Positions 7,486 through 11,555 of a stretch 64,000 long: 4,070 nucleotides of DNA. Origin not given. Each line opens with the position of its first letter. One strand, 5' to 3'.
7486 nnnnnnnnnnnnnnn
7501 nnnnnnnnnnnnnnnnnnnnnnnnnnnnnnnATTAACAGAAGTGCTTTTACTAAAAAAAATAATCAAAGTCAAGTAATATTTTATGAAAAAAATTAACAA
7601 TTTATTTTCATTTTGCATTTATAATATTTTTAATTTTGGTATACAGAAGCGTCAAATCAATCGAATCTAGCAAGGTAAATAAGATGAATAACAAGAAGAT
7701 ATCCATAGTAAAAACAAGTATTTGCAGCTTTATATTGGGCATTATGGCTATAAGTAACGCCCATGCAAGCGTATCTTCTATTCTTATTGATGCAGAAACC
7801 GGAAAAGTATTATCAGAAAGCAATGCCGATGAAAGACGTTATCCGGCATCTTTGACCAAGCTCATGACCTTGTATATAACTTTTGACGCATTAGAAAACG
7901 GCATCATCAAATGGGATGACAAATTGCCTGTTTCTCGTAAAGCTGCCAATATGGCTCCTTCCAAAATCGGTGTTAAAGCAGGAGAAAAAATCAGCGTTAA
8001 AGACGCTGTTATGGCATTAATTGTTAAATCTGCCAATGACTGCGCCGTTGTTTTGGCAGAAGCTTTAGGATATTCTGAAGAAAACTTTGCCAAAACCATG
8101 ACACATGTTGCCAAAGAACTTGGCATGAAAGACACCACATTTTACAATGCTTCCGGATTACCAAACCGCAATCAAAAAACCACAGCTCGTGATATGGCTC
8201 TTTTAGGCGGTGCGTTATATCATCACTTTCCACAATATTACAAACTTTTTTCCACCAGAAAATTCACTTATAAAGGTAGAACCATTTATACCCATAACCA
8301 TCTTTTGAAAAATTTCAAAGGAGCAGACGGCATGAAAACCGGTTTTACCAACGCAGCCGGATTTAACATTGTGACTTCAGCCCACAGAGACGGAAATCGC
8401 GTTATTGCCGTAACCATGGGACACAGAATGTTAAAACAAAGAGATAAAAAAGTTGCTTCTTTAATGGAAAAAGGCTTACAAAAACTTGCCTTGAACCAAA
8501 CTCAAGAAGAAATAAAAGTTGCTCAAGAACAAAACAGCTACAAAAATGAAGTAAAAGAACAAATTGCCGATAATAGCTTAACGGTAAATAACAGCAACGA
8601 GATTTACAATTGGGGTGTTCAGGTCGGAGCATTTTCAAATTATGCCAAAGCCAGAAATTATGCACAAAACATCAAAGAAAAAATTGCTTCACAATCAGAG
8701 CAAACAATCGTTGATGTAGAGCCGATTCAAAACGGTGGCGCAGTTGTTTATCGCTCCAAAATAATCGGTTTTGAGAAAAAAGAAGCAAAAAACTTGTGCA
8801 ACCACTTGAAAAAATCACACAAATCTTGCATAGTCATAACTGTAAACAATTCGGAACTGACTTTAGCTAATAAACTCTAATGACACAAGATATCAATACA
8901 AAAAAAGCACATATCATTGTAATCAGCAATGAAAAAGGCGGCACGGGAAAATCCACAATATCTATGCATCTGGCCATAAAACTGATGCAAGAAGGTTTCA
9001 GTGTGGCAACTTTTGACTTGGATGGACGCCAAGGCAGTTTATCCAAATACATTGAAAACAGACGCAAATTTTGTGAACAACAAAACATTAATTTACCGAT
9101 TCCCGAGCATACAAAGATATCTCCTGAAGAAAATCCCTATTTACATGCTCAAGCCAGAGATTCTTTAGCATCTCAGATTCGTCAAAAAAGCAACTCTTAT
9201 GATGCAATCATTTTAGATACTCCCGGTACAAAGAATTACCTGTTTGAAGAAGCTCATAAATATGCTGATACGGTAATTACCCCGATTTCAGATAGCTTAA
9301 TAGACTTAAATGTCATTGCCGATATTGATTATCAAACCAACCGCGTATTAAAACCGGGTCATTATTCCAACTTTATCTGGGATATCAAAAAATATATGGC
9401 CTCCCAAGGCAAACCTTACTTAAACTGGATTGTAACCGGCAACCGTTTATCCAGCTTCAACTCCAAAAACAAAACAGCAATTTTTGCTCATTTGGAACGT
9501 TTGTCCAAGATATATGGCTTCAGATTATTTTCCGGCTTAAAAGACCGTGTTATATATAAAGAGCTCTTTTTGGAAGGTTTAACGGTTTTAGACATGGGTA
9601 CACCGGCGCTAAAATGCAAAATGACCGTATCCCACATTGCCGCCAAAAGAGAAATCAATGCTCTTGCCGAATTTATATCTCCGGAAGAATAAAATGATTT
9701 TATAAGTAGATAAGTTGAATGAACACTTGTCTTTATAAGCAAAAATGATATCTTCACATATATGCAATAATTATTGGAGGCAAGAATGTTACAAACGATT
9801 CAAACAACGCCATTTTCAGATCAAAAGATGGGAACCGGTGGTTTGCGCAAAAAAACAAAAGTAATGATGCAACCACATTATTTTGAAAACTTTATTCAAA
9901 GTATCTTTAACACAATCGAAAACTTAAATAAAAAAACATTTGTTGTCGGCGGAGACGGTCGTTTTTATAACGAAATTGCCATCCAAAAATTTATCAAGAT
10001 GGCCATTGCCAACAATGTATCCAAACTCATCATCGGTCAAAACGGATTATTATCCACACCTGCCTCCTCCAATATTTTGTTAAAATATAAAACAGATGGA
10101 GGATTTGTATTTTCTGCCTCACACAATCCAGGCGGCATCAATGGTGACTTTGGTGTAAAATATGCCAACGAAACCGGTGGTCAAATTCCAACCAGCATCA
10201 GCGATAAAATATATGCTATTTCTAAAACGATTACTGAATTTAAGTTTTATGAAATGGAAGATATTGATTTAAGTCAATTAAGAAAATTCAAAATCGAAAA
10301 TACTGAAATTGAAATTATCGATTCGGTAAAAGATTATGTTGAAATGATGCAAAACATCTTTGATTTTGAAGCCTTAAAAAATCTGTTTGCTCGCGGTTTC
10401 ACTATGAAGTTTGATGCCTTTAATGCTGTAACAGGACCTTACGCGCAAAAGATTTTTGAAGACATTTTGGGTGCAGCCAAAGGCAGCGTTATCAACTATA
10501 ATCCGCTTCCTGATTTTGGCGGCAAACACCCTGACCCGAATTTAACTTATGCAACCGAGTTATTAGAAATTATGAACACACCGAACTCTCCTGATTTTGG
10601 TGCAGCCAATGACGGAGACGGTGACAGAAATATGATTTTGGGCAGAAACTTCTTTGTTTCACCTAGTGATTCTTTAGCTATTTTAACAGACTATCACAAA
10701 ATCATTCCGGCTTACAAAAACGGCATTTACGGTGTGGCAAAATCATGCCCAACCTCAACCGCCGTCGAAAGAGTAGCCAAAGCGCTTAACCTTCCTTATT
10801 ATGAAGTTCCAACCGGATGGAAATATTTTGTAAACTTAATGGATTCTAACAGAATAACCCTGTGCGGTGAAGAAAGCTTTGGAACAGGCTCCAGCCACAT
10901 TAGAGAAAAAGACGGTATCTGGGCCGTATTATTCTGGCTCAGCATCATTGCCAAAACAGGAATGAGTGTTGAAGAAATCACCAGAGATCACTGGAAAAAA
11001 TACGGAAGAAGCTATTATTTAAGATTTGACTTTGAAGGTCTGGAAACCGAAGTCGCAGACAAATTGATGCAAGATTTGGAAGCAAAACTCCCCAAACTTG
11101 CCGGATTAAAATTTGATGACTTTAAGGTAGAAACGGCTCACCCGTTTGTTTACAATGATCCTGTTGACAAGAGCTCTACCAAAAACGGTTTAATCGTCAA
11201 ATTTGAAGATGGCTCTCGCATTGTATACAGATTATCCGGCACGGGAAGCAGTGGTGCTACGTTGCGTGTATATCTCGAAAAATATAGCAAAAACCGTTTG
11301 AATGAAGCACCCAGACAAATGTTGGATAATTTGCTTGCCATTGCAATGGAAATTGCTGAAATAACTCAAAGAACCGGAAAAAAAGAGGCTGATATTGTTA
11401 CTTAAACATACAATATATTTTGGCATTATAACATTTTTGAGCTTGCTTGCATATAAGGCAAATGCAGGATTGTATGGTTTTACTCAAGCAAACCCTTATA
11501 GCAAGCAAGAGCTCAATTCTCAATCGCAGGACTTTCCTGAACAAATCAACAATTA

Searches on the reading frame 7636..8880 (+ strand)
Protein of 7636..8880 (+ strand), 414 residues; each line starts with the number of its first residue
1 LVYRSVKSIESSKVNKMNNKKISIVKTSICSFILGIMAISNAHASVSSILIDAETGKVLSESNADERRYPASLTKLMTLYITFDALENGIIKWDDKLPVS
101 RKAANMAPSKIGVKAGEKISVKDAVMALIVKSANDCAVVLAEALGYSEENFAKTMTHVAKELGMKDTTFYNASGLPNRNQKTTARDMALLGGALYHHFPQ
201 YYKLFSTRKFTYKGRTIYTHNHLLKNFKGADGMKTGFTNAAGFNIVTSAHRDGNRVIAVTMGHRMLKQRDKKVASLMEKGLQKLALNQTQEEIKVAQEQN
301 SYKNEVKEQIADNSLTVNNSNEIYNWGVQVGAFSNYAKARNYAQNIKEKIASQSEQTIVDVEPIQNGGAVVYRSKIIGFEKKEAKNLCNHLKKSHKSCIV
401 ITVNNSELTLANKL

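Call 13: search_protein_families(library=pfam, proteins=[window:7636-8880:+], max_evalue=0.001)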
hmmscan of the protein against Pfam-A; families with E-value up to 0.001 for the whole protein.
window:7636-8880:+ (414 aa): 3 families
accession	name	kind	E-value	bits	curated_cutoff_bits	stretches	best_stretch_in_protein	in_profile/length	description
PF00768.25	Peptidase_S11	-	1.7e-65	221.3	27.6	1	42-263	9-237/239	D-alanyl-D-alanine carboxypeptidase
PF13354.11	Beta-lactamase2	-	2.9e-15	56.6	22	1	52-195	6-147/214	Beta-lactamase enzyme family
PF05036.18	SPOR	-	1.7e-08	35.1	21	1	325-402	4-76/76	SPOR domain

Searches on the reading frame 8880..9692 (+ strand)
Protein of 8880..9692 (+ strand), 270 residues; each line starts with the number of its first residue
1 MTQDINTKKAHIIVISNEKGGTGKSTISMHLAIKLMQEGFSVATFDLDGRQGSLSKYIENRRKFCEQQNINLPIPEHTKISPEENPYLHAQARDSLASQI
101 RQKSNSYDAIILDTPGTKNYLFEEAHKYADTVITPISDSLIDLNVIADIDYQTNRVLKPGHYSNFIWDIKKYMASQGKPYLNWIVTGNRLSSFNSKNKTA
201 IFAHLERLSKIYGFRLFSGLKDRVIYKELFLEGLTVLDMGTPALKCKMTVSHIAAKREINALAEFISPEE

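Call 14: search_protein_families(library=pfam, proteins=[window:8880-9692:+], max_evalue=0.001)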
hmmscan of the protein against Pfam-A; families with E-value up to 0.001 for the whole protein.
window:8880-9692:+ (270 aa): 6 families
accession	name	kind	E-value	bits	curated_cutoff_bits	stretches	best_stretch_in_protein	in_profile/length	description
PF09140.17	MipZ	-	5.6e-81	272.1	20.7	1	11-264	1-256/262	ATPase MipZ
PF13614.12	AAA_31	-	1.1e-15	58.5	27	2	11-62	2-52/177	AAA domain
PF01656.29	CbiA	-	2.4e-10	40.9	25.4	1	13-158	1-54/125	CobQ/CobB/MinD/ParA nucleotide binding domain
PF10609.15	ParA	-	3.9e-09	36.7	27.1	1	10-69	3-62/246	NUBPL iron-transfer P-loop NTPase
PF16575.11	CLP1_P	-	1.7e-05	25.2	26.6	1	21-117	4-113/188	mRNA cleavage and polyadenylation factor CLP1 P-loop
PF20720.3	nSTAND3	-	0.00015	22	27.2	1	8-44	15-50/155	Novel STAND NTPase 3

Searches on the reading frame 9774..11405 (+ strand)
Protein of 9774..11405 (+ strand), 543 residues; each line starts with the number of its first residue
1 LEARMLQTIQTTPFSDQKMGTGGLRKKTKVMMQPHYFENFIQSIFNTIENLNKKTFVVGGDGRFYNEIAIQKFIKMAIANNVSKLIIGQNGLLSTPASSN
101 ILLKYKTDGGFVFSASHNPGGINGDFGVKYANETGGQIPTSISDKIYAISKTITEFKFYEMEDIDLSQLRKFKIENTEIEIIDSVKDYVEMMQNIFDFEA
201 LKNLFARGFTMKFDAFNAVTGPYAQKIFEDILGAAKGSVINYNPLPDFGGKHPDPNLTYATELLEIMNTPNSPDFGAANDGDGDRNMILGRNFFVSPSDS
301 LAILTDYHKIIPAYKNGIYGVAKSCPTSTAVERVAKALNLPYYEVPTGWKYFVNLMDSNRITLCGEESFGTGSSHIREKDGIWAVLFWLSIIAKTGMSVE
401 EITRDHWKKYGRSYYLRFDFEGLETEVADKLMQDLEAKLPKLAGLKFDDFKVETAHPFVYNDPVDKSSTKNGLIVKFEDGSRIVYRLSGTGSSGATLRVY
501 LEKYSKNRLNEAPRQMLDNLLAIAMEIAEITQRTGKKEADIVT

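Call 14: search_protein_families(library=pfam, proteins=[window:9774-11405:+], max_evalue=0.001)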
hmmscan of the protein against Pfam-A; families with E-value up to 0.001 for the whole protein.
window:9774-11405:+ (543 aa): 5 families
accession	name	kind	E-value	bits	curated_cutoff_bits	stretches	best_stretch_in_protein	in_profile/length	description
PF24947.1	PGM1_C_vert_fung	-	1.2e-38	132.9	27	1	412-538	1-136/138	Phosphoglucomutase-1, C-terminal domain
PF02878.22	PGM_PMM_I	-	1.2e-29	103.2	22.5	1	17-155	2-136/138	Phosphoglucomutase/phosphomannomutase, alpha/beta/alpha domain I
PF02880.22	PGM_PMM_III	-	4.6e-26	91.6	20.7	1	300-410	5-115/115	Phosphoglucomutase/phosphomannomutase, alpha/beta/alpha domain III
PF02879.22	PGM_PMM_II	-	2.4e-13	50.9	29.3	1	187-289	2-99/103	Phosphoglucomutase/phosphomannomutase, alpha/beta/alpha domain II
PF00408.26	PGM_PMM_IV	-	9.1e-05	22.9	23.1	1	462-516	21-65/68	Phosphoglucomutase/phosphomannomutase, C-terminal domain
